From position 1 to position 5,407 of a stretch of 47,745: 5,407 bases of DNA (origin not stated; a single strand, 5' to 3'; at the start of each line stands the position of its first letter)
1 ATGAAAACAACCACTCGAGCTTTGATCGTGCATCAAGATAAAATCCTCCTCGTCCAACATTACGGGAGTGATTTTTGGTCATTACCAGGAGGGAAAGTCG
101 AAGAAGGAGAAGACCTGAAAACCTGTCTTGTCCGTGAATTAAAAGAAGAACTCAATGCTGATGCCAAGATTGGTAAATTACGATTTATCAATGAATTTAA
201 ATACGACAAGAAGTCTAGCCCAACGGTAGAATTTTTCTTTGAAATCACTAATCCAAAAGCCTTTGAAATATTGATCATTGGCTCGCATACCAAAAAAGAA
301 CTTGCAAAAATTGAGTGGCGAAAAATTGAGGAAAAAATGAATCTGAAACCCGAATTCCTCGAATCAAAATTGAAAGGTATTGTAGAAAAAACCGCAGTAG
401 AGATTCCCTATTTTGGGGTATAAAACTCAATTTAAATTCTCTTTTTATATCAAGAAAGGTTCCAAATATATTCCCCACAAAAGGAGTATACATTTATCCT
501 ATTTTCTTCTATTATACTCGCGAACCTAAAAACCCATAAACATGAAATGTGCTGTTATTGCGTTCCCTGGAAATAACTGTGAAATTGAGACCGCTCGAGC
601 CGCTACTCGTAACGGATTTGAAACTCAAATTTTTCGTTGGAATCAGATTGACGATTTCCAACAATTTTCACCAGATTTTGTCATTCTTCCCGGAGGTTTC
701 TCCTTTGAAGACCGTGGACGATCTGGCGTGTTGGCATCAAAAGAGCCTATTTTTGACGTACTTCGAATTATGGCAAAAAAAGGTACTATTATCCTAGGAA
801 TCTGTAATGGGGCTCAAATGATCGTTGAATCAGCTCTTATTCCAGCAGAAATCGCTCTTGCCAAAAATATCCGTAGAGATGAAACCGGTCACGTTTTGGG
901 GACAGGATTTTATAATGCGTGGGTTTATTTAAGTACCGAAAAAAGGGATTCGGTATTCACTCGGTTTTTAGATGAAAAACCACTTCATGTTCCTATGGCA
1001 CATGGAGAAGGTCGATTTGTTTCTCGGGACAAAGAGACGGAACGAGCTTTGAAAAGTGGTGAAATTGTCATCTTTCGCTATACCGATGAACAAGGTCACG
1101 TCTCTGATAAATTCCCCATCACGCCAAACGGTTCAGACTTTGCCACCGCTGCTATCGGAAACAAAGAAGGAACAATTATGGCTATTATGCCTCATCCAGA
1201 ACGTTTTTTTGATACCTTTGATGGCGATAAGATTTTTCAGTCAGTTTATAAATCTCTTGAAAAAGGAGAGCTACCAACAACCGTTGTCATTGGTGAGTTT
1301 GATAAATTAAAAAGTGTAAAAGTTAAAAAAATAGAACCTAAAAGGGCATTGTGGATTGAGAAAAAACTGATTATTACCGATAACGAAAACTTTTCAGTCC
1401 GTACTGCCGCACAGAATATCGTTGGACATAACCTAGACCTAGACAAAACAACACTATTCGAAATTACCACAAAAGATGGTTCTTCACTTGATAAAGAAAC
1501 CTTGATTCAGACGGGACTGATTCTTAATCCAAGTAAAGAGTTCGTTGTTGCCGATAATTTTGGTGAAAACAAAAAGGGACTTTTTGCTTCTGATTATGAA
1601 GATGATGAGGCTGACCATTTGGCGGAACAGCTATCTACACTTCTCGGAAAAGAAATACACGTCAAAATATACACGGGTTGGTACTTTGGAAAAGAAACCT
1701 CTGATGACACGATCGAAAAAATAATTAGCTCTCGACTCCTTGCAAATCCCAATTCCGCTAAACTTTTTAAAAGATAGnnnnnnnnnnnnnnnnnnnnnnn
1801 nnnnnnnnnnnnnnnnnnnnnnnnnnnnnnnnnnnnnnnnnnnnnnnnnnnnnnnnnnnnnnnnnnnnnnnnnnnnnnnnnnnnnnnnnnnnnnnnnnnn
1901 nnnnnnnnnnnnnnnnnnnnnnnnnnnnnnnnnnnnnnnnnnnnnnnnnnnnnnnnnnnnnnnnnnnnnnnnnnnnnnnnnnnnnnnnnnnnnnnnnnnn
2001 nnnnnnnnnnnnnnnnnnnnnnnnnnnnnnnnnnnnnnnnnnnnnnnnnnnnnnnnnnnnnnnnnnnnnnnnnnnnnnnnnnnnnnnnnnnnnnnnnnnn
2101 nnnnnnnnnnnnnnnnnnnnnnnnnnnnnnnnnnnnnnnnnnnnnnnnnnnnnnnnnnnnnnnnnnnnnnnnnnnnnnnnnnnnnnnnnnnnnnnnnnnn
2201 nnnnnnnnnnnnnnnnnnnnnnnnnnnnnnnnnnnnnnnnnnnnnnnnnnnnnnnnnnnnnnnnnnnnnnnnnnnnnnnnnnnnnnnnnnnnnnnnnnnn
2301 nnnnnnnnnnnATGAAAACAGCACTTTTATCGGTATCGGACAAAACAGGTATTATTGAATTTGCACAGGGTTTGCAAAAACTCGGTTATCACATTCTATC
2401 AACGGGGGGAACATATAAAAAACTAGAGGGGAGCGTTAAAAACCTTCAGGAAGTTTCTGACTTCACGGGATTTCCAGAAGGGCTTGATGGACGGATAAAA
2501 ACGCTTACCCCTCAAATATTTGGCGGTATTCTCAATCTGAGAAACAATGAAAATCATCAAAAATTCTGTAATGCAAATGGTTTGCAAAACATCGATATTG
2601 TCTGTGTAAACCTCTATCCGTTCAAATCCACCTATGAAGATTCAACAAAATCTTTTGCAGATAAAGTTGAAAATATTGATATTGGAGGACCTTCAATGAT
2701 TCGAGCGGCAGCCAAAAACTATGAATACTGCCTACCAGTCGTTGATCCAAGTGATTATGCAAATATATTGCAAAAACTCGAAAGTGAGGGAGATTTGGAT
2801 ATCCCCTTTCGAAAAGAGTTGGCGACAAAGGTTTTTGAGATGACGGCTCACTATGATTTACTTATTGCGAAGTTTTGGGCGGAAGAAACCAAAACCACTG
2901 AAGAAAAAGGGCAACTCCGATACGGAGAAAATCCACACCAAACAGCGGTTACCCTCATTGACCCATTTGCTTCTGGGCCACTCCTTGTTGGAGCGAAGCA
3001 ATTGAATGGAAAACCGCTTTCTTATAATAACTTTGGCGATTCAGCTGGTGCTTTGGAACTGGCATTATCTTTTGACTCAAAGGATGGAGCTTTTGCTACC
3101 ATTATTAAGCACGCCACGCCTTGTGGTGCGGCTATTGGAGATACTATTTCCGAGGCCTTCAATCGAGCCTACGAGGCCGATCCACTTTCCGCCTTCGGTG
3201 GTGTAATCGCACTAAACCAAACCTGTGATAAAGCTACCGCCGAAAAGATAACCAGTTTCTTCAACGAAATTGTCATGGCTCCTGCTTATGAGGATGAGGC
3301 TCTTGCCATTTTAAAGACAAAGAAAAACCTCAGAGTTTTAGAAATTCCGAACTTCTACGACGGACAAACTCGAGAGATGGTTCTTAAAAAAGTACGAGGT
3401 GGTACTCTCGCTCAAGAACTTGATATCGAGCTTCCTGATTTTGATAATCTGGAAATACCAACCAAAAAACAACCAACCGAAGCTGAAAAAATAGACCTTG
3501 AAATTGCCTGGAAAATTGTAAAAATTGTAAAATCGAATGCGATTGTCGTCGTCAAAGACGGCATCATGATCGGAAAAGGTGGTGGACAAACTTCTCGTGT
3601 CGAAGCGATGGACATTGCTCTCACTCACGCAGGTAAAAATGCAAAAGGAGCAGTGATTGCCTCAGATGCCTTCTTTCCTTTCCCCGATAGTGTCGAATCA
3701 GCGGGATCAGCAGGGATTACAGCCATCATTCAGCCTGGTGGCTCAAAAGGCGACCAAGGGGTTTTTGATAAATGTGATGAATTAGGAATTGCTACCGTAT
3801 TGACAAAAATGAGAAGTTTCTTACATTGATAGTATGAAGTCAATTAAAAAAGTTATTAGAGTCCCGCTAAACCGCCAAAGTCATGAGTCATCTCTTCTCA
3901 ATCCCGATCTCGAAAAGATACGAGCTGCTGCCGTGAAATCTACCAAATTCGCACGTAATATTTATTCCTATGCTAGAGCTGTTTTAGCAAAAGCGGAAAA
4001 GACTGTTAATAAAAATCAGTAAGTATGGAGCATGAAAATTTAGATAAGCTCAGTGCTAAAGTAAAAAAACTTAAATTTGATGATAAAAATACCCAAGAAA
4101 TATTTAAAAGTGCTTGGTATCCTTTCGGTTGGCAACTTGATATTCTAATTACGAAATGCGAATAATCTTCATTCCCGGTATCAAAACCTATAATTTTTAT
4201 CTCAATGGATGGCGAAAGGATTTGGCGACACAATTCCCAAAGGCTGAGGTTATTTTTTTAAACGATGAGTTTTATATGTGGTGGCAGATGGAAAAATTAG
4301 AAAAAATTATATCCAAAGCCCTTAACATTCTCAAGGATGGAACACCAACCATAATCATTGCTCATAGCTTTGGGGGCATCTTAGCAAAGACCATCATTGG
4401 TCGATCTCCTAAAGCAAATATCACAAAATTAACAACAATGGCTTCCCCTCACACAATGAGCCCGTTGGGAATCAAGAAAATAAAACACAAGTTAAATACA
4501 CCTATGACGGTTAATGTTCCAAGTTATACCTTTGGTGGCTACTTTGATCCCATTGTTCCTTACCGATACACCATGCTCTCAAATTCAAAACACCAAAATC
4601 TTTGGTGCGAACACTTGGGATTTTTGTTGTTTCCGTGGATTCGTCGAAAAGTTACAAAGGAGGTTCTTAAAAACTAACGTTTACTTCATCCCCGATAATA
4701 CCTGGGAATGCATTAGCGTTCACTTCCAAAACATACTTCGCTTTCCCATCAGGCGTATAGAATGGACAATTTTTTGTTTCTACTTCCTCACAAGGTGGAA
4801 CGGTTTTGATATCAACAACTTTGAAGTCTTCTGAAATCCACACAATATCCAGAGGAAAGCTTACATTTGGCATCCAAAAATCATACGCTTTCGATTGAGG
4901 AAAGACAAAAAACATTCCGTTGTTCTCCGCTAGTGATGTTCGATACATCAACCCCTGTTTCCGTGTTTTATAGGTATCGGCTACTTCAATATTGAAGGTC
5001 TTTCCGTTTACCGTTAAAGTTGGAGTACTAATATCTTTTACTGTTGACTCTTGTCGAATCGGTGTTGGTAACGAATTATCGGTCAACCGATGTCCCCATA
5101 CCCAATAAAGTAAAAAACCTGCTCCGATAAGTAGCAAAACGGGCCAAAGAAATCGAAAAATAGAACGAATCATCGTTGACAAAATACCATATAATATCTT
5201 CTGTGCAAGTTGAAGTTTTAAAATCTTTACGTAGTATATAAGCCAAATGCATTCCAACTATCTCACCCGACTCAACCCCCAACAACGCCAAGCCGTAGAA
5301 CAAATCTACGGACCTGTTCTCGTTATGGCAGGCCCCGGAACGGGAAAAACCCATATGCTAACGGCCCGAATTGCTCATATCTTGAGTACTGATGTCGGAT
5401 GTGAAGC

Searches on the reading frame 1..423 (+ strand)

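Call 79: search_protein_families(library=pfam, proteins=[window:1-423:+], max_evalue=0.1)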
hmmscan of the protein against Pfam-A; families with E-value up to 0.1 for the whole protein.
window:1-423:+ (140 aa): 4 families
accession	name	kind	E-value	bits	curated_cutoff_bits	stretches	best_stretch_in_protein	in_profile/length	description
PF00293.34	NUDIX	-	3.6e-15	56.6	21.1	1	5-112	5-118/134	NUDIX domain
PF13869.12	NUDIX_2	-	2.7e-05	24.1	27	1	3-57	44-101/188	Nucleotide hydrolase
PF14815.12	NUDIX_4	-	0.0013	19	35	1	8-56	4-54/113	NUDIX domain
PF22327.2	Nudt16-like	-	0.0022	18.4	27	1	28-80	37-91/161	U8 snoRNA-decapping enzyme-like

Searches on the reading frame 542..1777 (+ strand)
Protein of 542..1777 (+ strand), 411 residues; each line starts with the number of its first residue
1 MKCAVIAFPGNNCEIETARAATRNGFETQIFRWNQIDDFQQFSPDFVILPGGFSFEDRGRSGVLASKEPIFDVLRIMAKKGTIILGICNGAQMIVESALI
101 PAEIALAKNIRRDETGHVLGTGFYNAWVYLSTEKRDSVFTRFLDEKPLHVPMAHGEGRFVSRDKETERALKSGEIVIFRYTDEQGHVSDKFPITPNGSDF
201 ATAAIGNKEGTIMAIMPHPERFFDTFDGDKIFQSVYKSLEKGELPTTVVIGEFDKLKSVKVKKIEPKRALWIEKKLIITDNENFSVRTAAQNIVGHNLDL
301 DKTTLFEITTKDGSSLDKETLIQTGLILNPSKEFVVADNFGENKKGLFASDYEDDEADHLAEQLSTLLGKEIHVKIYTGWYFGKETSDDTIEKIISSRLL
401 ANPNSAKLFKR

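Call 7: search_protein_families(library=pfam, proteins=[window:542-1777:+], max_evalue=0.001)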
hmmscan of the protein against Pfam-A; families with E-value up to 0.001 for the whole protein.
window:542-1777:+ (411 aa): 4 families
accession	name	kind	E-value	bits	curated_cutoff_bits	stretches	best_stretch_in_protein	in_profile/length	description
PF13507.12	GATase_5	-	6.9e-43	147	27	1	2-227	3-234/260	CobB/CobQ-like glutamine amidotransferase domain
PF00117.34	GATase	-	5.8e-06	26.5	22.8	1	18-117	14-92/190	Glutamine amidotransferase class-I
PF07685.20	GATase_3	-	0.00013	22.1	27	1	42-99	39-93/196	CobB/CobQ-like glutamine amidotransferase domain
PF01965.30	DJ-1_PfpI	-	0.00017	21.8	26.6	1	35-100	53-113/165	DJ-1/PfpI family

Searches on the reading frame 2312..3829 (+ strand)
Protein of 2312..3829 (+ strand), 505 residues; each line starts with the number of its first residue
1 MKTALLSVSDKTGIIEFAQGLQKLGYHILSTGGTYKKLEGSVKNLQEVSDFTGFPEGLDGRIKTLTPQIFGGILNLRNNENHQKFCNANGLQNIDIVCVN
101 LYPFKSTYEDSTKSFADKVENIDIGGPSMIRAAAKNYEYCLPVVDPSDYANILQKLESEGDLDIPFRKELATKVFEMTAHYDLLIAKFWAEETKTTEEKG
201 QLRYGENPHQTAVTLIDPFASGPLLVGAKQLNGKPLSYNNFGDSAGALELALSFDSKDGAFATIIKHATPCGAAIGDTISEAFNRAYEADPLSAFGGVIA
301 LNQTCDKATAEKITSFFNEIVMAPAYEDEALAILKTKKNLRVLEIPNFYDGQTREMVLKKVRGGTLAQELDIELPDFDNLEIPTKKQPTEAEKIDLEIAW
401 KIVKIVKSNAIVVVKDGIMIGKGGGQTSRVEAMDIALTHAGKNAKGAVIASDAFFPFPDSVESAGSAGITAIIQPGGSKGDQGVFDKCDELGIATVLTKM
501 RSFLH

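Call 7: search_protein_families(library=pfam, proteins=[window:2312-3829:+], max_evalue=0.001)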
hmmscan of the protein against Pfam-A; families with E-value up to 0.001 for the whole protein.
window:2312-3829:+ (505 aa): 2 families
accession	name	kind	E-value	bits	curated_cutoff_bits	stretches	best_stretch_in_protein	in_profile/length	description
PF01808.24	AICARFT_IMPCHas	-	2.9e-103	346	25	1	133-438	1-310/311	AICARFT/IMPCHase bienzyme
PF02142.27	MGS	-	1.2e-16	61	24.1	1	13-127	1-93/94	MGS-like domain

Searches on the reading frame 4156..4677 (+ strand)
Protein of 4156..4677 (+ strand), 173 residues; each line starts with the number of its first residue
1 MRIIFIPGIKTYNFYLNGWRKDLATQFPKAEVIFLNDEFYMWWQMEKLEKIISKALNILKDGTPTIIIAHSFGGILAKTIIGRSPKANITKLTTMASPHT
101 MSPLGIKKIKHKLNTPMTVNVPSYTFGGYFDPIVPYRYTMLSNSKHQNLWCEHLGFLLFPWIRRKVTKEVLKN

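Call 7: search_protein_families(library=pfam, proteins=[window:4156-4677:+], max_evalue=0.001)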
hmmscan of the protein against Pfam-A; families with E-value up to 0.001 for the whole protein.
window:4156-4677:+ (173 aa): 2 families
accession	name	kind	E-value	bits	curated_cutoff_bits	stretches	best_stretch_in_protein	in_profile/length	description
PF07819.20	PGAP1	-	6.4e-08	33.1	24.3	1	43-115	67-145/233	PGAP1-like alpha/beta domain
PF00561.26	Abhydrolase_1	-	0.00017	21.8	25.8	1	44-150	51-148/245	alpha/beta hydrolase fold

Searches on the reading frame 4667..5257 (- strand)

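Call 79: search_protein_families(library=pfam, proteins=[window:4667-5257:-], max_evalue=0.1)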
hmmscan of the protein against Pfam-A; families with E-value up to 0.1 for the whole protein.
window:4667-5257:- (196 aa): 2 families
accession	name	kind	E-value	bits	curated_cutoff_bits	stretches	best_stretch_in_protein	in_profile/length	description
PF02643.20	DUF192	-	1.5e-27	96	27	1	88-184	1-83/96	Uncharacterized ACR, COG1430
PF13567.11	DUF4131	-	0.044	13.9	31.6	1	31-94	26-92/165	Domain of unknown function (DUF4131)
